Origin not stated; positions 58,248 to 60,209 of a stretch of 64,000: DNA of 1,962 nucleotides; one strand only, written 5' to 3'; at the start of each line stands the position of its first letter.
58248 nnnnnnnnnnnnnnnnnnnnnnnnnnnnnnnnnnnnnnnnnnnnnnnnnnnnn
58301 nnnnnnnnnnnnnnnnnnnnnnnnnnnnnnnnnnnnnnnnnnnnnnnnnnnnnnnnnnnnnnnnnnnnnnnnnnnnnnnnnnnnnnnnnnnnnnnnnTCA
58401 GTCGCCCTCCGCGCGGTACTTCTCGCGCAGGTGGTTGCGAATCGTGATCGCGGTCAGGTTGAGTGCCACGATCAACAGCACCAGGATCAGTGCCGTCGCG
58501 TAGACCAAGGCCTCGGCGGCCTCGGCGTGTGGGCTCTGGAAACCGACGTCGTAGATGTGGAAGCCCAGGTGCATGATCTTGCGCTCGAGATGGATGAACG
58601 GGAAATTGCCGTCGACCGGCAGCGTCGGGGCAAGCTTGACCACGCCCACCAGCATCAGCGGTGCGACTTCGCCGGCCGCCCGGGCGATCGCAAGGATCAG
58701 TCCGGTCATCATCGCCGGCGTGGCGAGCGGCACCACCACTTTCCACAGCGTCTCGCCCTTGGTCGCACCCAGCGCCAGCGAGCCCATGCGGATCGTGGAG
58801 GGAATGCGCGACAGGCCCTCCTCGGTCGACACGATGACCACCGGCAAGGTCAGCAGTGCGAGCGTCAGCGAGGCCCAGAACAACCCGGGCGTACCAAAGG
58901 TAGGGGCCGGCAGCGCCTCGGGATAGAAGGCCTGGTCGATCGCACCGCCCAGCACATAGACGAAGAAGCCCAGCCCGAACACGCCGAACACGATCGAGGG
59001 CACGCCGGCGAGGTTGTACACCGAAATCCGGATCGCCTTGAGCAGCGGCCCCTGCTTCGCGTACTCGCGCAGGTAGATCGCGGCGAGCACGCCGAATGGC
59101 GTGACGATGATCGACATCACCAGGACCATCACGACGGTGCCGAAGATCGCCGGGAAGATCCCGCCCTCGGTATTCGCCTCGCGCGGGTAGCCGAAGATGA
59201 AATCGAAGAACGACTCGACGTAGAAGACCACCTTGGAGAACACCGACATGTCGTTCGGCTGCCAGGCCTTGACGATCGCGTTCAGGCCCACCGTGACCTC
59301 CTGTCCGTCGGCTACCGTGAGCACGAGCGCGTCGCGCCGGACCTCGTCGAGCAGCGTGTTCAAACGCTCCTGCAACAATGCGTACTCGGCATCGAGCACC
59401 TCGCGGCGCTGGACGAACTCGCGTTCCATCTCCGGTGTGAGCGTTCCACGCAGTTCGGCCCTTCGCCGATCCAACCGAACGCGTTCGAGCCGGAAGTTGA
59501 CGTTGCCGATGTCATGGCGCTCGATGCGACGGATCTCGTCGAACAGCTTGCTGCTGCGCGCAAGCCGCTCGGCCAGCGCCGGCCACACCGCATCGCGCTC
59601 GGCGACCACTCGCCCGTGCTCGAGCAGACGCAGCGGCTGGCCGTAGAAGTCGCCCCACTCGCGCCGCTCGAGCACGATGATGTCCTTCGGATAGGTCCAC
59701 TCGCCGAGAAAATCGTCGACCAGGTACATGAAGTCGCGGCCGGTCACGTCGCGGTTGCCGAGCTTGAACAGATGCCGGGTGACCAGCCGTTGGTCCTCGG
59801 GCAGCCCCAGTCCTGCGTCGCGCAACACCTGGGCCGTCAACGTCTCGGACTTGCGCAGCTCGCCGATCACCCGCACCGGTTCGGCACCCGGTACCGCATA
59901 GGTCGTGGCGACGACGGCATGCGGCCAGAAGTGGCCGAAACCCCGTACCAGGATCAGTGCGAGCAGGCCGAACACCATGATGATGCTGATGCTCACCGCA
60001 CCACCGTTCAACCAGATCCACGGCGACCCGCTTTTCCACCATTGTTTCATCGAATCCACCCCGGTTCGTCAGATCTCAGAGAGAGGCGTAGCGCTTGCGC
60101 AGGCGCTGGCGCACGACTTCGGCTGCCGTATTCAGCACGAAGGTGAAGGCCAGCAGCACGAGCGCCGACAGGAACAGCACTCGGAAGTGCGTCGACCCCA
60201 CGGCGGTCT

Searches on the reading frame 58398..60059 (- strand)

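Call 99: search_protein_families(library=pfam, proteins=[window:58398-60059:-], max_evalue=0.00001)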
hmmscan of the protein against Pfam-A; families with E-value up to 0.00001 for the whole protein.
window:58398-60059:- (553 aa): 1 family
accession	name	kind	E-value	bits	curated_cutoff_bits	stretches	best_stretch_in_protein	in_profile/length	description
PF00528.27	BPD_transp_1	-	9e-12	45.5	26.4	1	321-540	3-174/184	Binding-protein-dependent transport system inner membrane component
